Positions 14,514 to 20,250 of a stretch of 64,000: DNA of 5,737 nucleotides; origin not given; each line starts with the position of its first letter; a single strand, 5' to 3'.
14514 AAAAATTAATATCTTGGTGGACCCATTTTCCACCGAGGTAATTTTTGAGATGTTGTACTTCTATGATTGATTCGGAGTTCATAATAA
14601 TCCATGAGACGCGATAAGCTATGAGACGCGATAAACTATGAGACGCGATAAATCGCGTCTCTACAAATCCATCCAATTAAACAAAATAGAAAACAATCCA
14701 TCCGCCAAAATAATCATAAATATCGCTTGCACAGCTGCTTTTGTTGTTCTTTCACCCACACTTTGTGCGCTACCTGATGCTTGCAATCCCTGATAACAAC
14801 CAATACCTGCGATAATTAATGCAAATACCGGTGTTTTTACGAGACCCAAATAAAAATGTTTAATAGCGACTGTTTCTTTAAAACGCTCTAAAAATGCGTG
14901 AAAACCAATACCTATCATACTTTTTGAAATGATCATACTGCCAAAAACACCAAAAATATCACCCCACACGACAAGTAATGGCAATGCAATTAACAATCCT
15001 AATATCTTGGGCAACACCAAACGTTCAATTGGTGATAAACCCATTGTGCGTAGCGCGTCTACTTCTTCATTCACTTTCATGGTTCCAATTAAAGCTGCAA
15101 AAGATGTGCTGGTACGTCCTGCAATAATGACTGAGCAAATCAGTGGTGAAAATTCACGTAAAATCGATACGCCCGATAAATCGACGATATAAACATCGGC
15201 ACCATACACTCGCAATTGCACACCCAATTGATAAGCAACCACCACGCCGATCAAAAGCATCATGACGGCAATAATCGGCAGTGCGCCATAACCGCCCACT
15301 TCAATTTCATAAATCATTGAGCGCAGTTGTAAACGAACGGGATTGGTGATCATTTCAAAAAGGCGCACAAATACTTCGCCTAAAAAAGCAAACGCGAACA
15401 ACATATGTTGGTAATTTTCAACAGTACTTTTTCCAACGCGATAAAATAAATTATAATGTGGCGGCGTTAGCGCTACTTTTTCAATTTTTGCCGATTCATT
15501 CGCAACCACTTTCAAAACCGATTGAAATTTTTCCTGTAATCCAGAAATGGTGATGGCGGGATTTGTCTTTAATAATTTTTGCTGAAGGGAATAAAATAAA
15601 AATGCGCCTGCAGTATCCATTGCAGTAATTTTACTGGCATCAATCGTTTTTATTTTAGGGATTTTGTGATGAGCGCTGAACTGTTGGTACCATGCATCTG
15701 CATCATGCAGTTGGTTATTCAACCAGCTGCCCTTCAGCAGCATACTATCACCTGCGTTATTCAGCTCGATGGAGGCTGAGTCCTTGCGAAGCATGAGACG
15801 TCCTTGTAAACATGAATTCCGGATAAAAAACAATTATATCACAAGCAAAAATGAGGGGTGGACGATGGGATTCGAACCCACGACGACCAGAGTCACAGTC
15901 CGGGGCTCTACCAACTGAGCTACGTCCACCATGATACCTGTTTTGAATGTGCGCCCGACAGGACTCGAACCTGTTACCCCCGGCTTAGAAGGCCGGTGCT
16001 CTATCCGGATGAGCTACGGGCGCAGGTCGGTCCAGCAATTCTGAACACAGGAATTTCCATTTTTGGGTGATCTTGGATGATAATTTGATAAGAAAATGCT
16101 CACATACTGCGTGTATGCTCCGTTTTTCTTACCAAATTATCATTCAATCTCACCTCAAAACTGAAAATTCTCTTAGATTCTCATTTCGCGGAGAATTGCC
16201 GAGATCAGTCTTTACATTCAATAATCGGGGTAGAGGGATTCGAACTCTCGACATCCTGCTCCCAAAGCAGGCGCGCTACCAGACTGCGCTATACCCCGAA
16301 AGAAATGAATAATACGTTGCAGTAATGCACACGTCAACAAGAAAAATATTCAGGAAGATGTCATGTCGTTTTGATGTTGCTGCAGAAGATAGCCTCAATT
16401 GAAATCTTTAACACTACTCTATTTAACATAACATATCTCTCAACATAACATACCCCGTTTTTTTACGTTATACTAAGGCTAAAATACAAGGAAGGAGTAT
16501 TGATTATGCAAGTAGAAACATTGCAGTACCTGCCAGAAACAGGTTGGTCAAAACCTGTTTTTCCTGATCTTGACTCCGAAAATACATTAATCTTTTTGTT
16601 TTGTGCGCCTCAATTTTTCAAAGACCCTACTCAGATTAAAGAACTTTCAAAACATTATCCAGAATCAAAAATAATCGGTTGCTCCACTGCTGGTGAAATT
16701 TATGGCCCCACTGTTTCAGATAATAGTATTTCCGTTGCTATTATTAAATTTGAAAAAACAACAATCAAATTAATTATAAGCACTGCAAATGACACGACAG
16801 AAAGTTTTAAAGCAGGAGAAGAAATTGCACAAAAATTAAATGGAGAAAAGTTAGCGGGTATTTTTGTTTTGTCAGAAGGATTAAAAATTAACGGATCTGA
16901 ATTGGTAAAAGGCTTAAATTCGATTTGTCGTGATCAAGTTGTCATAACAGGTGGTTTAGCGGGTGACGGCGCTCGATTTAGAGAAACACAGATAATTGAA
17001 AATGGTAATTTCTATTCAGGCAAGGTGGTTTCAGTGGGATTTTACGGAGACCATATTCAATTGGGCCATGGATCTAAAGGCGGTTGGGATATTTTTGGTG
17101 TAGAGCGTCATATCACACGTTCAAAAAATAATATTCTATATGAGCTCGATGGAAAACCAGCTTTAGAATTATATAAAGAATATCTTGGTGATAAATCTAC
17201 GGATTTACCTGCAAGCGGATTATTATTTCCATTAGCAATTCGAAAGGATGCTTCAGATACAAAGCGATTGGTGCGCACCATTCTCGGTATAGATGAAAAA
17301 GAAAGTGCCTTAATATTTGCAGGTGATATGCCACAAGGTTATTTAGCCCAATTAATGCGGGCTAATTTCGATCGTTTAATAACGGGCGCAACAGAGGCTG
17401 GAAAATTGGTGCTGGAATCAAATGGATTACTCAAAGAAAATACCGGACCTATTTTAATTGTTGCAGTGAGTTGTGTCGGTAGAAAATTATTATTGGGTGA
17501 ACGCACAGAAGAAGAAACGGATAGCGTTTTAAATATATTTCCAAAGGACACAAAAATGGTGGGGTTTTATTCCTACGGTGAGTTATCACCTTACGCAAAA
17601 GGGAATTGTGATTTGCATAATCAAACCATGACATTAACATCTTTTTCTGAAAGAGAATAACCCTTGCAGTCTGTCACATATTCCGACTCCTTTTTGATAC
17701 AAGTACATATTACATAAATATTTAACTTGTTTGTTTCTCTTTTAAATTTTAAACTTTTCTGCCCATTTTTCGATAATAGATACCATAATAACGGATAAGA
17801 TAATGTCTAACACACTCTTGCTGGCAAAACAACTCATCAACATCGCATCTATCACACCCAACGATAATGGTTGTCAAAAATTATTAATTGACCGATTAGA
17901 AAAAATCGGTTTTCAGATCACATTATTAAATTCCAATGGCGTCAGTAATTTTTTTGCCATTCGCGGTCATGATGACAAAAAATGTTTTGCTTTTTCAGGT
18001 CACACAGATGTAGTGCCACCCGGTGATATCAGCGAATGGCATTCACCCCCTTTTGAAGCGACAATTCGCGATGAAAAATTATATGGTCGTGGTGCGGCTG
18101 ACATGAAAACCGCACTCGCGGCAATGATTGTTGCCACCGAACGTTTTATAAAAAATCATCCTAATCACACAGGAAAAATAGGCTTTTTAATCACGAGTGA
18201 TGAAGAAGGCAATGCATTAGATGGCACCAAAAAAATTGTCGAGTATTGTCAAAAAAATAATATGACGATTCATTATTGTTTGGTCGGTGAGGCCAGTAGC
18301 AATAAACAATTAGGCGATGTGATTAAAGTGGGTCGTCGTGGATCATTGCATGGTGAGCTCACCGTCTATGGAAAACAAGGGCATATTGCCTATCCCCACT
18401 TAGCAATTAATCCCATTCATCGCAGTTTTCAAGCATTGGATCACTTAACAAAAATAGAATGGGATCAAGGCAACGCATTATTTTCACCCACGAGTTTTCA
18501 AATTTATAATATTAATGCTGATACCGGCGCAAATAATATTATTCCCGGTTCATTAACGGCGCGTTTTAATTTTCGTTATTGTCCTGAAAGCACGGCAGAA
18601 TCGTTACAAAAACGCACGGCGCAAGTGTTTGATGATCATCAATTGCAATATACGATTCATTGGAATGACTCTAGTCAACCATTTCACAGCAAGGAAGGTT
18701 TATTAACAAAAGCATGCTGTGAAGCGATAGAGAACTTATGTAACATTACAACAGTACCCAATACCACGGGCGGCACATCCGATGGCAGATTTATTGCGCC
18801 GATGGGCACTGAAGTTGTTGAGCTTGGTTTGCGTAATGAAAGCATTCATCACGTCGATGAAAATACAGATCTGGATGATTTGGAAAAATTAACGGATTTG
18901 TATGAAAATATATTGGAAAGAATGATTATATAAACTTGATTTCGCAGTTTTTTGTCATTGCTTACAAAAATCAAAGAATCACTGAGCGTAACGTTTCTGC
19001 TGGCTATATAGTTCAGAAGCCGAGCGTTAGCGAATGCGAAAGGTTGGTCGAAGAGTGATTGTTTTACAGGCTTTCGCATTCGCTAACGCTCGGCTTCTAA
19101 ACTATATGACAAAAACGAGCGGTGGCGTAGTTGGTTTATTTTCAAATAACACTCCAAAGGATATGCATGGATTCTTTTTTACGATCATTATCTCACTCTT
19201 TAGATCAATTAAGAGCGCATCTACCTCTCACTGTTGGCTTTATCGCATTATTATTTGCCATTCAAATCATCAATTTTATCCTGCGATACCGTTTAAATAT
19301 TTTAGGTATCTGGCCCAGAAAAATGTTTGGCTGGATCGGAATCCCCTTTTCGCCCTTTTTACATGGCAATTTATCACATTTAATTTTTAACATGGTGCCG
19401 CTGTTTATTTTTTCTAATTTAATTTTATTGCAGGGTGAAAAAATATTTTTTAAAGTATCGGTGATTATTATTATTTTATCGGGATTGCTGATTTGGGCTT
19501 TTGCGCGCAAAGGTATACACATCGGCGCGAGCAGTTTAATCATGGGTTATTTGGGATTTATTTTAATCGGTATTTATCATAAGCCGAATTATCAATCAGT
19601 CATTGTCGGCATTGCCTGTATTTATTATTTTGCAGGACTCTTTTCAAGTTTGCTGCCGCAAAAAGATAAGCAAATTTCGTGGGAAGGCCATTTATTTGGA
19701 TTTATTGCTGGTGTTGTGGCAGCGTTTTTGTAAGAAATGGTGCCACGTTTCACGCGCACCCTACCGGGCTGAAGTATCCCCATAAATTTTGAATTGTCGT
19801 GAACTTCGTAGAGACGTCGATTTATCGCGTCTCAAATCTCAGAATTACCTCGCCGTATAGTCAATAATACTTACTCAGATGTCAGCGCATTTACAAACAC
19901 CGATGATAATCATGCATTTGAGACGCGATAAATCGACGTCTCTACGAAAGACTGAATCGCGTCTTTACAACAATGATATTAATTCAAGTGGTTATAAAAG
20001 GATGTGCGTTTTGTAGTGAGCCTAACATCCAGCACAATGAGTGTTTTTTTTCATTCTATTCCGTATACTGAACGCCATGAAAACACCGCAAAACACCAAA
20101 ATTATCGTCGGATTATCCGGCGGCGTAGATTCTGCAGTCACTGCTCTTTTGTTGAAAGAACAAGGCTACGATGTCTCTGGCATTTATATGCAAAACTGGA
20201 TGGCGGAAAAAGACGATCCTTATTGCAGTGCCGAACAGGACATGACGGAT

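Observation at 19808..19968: Dispersed 26-bp REP-like palindrome family; here two units form a perfect inverted-repeat, MITE-like structure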

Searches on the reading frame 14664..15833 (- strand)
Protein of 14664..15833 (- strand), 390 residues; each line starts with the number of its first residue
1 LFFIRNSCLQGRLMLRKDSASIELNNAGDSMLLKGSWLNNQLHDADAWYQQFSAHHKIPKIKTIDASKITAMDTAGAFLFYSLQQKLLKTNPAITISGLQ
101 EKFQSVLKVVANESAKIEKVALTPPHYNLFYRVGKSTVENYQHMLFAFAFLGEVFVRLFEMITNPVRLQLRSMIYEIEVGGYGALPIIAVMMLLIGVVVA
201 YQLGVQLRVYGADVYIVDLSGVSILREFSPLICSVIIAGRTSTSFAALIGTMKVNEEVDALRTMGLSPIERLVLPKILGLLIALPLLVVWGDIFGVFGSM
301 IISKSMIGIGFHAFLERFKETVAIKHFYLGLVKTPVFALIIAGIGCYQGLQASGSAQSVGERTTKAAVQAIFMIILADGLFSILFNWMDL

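Call 114: search_protein_families(library=pfam, proteins=[window:14664-15833:-], max_evalue=0.00001)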
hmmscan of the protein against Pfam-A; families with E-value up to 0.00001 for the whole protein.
window:14664-15833:- (390 aa): 1 family
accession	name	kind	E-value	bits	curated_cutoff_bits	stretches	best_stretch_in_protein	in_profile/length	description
PF02405.21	MlaE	-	1.8e-68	230.7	22.5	1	174-383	2-211/212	Permease MlaE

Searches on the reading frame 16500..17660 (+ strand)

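Call 17: search_protein_families(library=pfam, proteins=[window:16500-17660:+], max_evalue=0.01)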
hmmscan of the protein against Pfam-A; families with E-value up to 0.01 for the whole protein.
window:16500-17660:+ (386 aa): 2 families
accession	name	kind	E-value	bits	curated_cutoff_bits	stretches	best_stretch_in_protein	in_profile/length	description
PF08495.15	FIST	-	8.3e-50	169.8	23.2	1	29-219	1-189/189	FIST N domain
PF10442.14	FIST_C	-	5.3e-34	117.6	28.5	1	221-364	1-131/131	FIST C domain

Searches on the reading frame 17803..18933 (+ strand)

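Call 17: search_protein_families(library=pfam, proteins=[window:17803-18933:+], max_evalue=0.01)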
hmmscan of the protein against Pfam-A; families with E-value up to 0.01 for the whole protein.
window:17803-18933:+ (376 aa): 3 families
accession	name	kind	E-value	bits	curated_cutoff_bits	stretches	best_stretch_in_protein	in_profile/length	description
PF01546.33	Peptidase_M20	-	7.3e-42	144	24.6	1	63-372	1-205/206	Peptidase family M20/M25/M40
PF07687.19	M20_dimer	-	1.1e-24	86.9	21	1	176-283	1-106/107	Peptidase dimerisation domain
PF04389.22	Peptidase_M28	-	0.0054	16.9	21.3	1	54-159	7-89/193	Peptidase family M28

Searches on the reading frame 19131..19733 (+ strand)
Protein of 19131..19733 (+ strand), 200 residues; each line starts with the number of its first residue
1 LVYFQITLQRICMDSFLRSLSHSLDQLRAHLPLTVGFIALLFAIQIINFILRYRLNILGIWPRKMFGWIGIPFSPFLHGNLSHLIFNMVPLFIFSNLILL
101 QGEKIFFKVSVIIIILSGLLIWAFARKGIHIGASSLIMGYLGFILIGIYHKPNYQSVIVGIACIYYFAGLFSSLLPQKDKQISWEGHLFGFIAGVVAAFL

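Call 17: search_protein_families(library=pfam, proteins=[window:19131-19733:+], max_evalue=0.01)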
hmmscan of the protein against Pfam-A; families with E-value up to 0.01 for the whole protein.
window:19131-19733:+ (200 aa): 1 family
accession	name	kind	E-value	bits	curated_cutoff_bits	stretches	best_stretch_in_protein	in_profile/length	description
PF01694.28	Rhomboid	-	1.6e-20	74.2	22.6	1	68-200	4-139/143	Rhomboid domain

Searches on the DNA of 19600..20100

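Call 59: search_rna_families(source=window, start=19600, end=20100, threshold=evalue, max_evalue=10)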
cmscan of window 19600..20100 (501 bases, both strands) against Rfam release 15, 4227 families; matches with E-value up to 10: 3.
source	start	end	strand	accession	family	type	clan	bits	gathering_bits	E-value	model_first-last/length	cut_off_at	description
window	19832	19920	-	RF00181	SNORD113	Gene; snRNA; snoRNA; CD-box;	CL00069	16.2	36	2.7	1-74/74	no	Small nucleolar RNA SNORD113/SNORD114 family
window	20023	20073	+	RF02281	TtnuCD4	Gene; snRNA; snoRNA; CD-box;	-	13.4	60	9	1-60/60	no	Tetrahymena snoRNA TtnuCD4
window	19659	19779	-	RF01052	Arthropod_7SK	Gene;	CL00013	8.4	44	3.8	1-351/351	no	Arthropod 7SK RNA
